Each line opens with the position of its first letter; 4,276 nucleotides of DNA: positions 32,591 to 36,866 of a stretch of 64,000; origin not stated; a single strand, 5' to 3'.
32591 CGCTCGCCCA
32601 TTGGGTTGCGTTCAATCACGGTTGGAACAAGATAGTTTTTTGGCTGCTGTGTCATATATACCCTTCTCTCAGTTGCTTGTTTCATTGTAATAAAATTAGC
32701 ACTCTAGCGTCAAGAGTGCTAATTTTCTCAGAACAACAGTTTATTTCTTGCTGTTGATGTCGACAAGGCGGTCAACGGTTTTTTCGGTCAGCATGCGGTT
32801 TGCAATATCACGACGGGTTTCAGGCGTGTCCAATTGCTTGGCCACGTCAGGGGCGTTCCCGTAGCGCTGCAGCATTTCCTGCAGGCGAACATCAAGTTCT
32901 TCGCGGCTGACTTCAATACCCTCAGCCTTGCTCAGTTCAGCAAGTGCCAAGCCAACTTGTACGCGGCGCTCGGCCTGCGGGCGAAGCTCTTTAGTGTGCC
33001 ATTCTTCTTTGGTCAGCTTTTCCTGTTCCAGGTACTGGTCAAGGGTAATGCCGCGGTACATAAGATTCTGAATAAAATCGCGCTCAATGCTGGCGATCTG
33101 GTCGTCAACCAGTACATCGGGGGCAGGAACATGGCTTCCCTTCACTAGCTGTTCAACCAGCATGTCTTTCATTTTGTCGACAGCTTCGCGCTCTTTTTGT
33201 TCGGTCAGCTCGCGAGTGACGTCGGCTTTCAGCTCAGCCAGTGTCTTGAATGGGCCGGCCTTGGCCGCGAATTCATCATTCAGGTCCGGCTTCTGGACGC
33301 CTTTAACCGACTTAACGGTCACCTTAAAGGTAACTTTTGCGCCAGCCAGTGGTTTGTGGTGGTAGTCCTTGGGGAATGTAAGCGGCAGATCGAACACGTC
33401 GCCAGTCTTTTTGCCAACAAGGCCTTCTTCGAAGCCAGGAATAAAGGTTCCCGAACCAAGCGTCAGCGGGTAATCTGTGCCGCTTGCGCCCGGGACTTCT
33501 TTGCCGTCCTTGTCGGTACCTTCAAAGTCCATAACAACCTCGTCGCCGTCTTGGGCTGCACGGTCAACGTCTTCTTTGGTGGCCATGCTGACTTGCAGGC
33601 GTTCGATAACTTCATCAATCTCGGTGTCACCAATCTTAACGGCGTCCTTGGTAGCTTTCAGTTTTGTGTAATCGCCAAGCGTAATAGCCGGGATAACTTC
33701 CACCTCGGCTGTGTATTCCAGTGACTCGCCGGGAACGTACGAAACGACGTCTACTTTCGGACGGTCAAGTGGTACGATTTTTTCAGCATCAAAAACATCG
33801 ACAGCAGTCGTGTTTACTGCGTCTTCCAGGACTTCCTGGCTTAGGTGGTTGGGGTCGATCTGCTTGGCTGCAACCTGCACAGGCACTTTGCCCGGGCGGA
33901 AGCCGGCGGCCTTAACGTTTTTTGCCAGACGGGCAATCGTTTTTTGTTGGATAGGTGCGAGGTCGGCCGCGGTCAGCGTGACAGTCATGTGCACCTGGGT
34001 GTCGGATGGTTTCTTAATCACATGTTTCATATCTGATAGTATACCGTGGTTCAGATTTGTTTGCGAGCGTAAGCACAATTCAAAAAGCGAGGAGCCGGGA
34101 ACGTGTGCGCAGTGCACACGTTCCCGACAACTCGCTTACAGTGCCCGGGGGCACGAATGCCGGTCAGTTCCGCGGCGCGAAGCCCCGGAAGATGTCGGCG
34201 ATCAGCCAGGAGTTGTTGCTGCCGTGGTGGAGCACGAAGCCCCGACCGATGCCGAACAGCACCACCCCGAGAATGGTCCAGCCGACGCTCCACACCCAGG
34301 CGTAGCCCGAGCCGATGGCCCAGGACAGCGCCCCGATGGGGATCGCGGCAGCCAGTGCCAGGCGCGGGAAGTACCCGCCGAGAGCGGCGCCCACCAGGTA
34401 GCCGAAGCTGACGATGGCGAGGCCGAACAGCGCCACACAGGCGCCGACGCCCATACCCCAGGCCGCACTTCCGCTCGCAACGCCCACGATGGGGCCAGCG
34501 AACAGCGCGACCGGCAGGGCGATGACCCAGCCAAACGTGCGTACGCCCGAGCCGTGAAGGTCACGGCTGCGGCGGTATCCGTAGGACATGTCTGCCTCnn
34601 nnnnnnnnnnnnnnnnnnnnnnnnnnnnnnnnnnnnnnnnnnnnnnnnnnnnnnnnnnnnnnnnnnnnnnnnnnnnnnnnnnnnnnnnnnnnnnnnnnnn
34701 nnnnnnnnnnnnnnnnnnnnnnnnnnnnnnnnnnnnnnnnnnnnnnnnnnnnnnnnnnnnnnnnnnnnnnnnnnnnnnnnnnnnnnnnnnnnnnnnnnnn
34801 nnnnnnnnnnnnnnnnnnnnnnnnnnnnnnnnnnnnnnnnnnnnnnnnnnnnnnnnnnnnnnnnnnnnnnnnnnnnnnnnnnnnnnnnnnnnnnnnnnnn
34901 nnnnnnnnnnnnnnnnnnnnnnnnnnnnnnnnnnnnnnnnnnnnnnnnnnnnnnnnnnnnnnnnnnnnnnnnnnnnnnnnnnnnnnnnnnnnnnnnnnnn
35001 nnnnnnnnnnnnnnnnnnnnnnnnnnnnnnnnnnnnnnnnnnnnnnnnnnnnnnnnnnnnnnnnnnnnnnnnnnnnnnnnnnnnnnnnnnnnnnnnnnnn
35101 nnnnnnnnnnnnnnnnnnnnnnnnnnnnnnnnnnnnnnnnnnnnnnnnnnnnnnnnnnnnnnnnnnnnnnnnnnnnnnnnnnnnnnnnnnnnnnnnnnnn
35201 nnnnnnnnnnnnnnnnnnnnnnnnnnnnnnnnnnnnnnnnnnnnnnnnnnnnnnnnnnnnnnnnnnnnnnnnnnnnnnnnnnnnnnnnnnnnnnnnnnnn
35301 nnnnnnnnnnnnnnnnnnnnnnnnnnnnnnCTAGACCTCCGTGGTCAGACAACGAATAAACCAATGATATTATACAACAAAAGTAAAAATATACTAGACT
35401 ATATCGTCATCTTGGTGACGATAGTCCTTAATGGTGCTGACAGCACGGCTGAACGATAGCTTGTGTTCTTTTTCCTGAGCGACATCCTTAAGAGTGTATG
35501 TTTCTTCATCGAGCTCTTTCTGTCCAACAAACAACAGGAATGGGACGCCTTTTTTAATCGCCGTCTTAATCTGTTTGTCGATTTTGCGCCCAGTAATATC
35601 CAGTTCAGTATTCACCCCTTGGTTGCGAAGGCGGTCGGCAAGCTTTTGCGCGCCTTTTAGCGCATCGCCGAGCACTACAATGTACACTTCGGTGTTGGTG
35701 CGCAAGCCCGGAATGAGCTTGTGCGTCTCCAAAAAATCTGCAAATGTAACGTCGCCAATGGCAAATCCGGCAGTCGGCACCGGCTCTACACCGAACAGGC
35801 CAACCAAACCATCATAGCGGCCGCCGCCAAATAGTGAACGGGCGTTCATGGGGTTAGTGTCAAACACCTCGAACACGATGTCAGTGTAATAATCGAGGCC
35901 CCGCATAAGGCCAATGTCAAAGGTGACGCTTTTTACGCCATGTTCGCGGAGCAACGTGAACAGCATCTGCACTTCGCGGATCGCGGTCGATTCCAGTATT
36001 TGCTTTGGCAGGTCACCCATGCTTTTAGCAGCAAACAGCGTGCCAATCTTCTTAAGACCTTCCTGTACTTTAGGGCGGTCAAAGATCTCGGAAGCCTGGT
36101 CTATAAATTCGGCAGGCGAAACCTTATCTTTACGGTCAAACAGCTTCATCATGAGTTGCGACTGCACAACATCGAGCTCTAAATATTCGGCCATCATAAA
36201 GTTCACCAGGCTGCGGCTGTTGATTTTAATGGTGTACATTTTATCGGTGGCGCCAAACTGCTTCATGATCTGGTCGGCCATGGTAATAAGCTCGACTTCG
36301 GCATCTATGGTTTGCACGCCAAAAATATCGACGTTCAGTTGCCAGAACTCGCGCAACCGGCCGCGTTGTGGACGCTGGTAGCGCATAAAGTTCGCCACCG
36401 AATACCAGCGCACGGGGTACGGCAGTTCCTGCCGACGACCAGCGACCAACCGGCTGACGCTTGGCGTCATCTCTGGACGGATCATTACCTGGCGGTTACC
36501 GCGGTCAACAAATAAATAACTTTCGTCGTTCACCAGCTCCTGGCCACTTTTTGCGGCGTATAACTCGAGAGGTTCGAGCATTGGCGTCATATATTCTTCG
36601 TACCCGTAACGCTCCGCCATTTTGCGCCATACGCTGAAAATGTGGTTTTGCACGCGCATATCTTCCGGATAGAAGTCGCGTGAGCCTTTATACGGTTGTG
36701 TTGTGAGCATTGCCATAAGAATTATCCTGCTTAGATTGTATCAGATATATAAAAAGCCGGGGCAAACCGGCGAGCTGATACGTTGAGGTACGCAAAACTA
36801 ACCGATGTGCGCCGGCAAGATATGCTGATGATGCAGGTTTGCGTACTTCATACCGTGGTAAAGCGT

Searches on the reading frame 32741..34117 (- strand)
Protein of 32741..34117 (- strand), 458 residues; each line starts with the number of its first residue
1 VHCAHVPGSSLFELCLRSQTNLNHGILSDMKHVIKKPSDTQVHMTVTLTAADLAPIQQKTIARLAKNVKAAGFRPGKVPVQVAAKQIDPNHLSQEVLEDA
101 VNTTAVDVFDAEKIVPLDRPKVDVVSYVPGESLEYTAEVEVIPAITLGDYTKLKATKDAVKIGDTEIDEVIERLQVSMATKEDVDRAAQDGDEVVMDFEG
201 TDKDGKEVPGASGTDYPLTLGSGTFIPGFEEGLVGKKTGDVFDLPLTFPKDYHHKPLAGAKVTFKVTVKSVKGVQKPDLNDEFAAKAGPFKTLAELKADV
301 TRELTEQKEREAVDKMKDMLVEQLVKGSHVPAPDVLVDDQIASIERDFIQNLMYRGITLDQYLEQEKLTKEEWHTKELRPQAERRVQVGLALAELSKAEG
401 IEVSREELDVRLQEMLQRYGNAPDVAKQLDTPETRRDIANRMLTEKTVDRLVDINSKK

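Call 16: search_protein_families(library=ncbifam, proteins=[window:32741-34117:-], max_evalue=0.01)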
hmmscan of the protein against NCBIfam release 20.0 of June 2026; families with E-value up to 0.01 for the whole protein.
window:32741-34117:- (458 aa): 3 families
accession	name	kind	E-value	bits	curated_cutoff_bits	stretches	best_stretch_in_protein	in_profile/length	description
TIGR00115.1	tig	equivalog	6e-121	404.1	180.2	1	41-451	2-409/410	trigger factor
NF008150.0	PRK10902.1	equivalog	6.1e-05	22.5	215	1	181-282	154-259/271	FKBP-type peptidyl-prolyl cis-trans isomerase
NF045969.1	trig_like_plasma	equivalog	0.00024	20.1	140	1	261-413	198-353/399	trigger factor-related chaperone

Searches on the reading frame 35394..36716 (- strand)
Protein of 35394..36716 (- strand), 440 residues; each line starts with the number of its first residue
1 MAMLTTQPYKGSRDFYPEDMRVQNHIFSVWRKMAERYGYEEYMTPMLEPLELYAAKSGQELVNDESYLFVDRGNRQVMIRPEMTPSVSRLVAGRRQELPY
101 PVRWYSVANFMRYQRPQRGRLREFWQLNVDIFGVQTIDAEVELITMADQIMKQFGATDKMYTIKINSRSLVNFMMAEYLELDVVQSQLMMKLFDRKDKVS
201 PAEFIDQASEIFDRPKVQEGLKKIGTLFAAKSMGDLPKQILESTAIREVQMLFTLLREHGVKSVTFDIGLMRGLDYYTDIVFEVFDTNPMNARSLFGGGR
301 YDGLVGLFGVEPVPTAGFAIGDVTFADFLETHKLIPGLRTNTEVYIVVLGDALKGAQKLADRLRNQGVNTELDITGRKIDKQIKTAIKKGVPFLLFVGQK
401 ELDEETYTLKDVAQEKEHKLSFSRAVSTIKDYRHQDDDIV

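Call 16: search_protein_families(library=ncbifam, proteins=[window:35394-36716:-], max_evalue=0.01)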
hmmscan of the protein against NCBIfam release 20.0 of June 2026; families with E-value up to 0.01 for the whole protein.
window:35394-36716:- (440 aa): 30 families (the best 25 are shown)
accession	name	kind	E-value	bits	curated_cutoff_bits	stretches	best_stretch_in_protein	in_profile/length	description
TIGR00442.1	hisS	equivalog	1.2e-103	347.3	286.75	1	7-421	1-405/406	histidine--tRNA ligase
NF009085.0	PRK12420.1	equivalog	2.6e-60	204.9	540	1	6-425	4-422/426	histidine--tRNA ligase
TIGR00443.1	hisZ_biosyn_reg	equivalog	8.7e-59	199.2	271.65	1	13-321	1-304/314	ATP phosphoribosyltransferase regulatory subunit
NF008942.0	PRK12292.2-5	equivalog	2.1e-48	165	643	1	10-423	13-421/434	ATP phosphoribosyltransferase regulatory subunit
NF008940.0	PRK12292.2-3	equivalog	2e-41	142.1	450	1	6-399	3-393/404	ATP phosphoribosyltransferase regulatory subunit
NF008941.0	PRK12292.2-4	equivalog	2.3e-41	142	447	1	10-377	11-367/393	ATP phosphoribosyltransferase regulatory subunit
NF008936.0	PRK12292.1-3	equivalog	5.1e-39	134.2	492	1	10-402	9-396/406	ATP phosphoribosyltransferase regulatory subunit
NF008945.0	PRK12292.3-3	equivalog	1.2e-26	93.7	409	1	10-399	4-360/368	ATP phosphoribosyltransferase regulatory subunit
NF008938.0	PRK12292.1-6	equivalog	7e-26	91.1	833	1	10-392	10-385/420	ATP phosphoribosyltransferase regulatory subunit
NF008943.0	PRK12292.3-1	equivalog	3.7e-25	88.8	690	1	10-381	28-370/403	ATP phosphoribosyltransferase regulatory subunit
NF008953.0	PRK12295.1-6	equivalog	5e-23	81.7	384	2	243-321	290-371/384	ATP phosphoribosyltransferase regulatory subunit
NF009086.0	PRK12421.1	equivalog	7.1e-23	81.2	318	1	16-380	17-368/389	ATP phosphoribosyltransferase regulatory subunit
NF008939.0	PRK12292.2-1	equivalog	8.2e-22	77.5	335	1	5-319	2-312/391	ATP phosphoribosyltransferase regulatory subunit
NF008935.0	PRK12292.1-1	equivalog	2e-18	66.5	350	1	33-337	31-325/382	ATP phosphoribosyltransferase regulatory subunit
TIGR00418.1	thrS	equivalog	1.6e-15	57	383.65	2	351-430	483-562/565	threonine--tRNA ligase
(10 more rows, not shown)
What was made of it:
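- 35394..36716 (-): Histidine-tRNA ligase, used here as the backbone anchor to recognise close relatives. TIGR00442 at 1.2e-103 (call 16).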
